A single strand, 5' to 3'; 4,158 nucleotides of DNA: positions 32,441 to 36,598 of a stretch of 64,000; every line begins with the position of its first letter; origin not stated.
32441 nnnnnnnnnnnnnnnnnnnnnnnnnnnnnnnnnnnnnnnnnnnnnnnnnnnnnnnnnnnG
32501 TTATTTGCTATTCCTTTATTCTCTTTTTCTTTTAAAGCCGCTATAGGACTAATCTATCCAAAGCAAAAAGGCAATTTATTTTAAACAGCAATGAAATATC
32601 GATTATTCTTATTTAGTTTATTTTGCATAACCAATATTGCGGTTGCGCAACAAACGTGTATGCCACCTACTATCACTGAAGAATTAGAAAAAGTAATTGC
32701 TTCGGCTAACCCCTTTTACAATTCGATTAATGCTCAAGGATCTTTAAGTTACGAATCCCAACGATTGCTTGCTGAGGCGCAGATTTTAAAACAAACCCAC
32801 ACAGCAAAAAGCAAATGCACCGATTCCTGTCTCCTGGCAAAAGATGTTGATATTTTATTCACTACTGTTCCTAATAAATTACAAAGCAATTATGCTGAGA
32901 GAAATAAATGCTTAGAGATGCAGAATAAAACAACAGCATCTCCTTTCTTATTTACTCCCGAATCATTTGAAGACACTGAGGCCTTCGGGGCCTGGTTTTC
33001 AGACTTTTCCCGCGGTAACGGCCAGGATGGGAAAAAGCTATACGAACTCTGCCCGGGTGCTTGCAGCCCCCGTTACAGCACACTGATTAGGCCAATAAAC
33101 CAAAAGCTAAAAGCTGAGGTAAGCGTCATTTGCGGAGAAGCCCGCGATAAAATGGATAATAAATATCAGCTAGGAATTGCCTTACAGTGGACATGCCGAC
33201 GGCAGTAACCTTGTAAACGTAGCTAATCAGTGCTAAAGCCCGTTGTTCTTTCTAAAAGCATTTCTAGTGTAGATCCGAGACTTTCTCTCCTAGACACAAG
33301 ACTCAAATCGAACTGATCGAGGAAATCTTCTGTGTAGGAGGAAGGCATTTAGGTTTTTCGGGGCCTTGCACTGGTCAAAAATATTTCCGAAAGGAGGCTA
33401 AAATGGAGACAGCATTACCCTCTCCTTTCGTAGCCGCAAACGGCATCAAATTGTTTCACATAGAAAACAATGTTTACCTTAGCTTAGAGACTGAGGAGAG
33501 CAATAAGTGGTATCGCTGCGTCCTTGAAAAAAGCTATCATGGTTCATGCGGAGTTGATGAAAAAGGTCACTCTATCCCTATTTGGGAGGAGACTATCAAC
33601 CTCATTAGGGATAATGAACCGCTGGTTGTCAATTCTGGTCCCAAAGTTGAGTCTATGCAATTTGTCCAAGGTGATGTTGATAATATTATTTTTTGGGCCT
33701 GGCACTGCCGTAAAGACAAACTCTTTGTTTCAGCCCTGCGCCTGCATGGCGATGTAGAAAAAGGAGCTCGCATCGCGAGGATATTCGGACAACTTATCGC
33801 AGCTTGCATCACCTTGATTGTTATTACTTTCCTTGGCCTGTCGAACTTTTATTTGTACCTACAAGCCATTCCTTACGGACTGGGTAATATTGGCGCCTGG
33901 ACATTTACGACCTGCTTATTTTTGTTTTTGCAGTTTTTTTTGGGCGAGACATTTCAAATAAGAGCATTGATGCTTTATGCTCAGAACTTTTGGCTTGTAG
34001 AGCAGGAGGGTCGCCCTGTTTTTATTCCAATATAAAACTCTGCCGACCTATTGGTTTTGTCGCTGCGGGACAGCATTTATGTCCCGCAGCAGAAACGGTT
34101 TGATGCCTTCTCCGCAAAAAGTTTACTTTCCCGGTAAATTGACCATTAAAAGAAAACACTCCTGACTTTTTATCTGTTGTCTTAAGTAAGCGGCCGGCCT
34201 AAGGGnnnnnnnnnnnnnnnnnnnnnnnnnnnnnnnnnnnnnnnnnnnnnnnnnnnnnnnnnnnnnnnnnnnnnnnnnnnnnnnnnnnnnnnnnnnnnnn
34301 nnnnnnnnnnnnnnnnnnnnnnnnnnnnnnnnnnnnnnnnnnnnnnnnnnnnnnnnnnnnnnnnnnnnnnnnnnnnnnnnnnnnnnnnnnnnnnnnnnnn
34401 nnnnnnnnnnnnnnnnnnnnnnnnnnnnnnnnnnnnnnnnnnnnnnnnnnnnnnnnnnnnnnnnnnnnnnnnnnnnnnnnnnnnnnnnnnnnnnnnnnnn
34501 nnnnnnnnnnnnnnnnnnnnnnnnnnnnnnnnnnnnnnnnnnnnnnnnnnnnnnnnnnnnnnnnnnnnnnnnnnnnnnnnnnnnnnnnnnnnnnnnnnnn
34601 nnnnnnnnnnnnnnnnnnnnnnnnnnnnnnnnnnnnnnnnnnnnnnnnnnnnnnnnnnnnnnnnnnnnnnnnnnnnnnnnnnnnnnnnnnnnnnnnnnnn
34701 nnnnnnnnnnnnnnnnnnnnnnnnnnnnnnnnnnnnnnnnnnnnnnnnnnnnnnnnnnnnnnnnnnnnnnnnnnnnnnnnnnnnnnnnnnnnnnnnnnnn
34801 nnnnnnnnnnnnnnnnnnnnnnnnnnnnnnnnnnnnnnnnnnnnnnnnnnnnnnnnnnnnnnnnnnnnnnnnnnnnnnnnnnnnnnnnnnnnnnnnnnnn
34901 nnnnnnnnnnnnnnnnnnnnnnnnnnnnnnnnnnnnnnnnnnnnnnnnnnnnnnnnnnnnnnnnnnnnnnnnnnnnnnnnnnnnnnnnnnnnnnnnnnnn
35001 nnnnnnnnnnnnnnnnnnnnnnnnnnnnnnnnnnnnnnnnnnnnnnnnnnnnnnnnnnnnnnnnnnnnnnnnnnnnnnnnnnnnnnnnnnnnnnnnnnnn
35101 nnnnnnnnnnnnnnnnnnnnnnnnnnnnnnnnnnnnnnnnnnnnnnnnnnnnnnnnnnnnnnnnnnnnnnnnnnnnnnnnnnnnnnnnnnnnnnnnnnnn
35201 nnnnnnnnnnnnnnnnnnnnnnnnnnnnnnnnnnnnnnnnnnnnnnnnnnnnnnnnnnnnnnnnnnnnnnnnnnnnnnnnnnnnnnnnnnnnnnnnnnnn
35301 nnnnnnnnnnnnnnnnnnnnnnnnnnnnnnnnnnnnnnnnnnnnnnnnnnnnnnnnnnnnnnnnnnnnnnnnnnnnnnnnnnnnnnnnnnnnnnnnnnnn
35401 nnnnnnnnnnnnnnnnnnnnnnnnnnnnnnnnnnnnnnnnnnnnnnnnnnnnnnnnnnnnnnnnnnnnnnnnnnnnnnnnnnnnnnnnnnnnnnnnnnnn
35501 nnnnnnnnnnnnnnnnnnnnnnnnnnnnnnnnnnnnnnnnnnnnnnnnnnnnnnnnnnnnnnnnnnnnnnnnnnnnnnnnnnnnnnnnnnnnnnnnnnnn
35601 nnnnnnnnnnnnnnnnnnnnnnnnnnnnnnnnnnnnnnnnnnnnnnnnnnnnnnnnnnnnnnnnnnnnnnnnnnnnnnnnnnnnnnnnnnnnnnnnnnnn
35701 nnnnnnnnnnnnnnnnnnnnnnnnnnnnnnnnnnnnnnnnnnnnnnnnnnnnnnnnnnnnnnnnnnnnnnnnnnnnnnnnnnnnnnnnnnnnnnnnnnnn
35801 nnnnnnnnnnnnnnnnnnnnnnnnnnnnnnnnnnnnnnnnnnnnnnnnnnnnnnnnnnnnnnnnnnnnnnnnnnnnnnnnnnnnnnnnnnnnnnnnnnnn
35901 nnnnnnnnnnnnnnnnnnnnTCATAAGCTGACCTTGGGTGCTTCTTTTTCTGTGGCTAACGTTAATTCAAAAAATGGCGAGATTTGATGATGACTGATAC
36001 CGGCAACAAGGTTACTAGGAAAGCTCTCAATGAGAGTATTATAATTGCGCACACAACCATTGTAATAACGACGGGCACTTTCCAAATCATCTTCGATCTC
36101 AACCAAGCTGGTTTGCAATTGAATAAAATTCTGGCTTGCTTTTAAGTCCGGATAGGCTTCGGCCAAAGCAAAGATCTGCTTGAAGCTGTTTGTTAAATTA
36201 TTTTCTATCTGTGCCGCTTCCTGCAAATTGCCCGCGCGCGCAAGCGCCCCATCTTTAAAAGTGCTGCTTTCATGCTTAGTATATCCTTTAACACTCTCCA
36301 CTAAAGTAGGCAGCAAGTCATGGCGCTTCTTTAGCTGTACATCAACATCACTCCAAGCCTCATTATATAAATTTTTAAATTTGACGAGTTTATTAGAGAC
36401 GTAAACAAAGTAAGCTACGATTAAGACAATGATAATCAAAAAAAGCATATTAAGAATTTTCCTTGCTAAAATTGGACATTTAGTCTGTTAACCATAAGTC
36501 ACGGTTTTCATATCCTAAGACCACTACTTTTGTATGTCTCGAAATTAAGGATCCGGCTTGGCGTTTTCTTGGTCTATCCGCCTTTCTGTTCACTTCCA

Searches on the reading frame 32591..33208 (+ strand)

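Call 17: search_protein_families(library=pfam, proteins=[window:32591-33208:+], max_evalue=0.00001)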
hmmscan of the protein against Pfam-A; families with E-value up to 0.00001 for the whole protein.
window:32591-33208:+ (205 aa): 0 families

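Call 45: search_protein_families(library=pfam, proteins=[window:32591-33208:+], max_evalue=0.05)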
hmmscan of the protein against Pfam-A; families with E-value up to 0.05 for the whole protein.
window:32591-33208:+ (205 aa): 1 family
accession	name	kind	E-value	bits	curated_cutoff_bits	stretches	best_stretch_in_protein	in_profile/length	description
PF17098.10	Wtap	-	0.0097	16.3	35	1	55-154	19-94/155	WTAP/Mum2p family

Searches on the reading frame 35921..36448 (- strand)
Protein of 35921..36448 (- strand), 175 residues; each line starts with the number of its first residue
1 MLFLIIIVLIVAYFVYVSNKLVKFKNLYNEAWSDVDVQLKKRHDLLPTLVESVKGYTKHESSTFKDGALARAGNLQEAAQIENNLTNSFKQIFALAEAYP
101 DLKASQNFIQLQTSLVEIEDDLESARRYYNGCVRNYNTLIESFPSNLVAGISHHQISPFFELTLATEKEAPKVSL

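Call 17: search_protein_families(library=pfam, proteins=[window:35921-36448:-], max_evalue=0.00001)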
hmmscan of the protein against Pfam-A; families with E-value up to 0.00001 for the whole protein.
window:35921-36448:- (175 aa): 1 family
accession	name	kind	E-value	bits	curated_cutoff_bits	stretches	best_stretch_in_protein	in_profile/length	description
PF04011.17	LemA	-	1e-48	165.4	26.2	1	31-174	1-148/149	LemA family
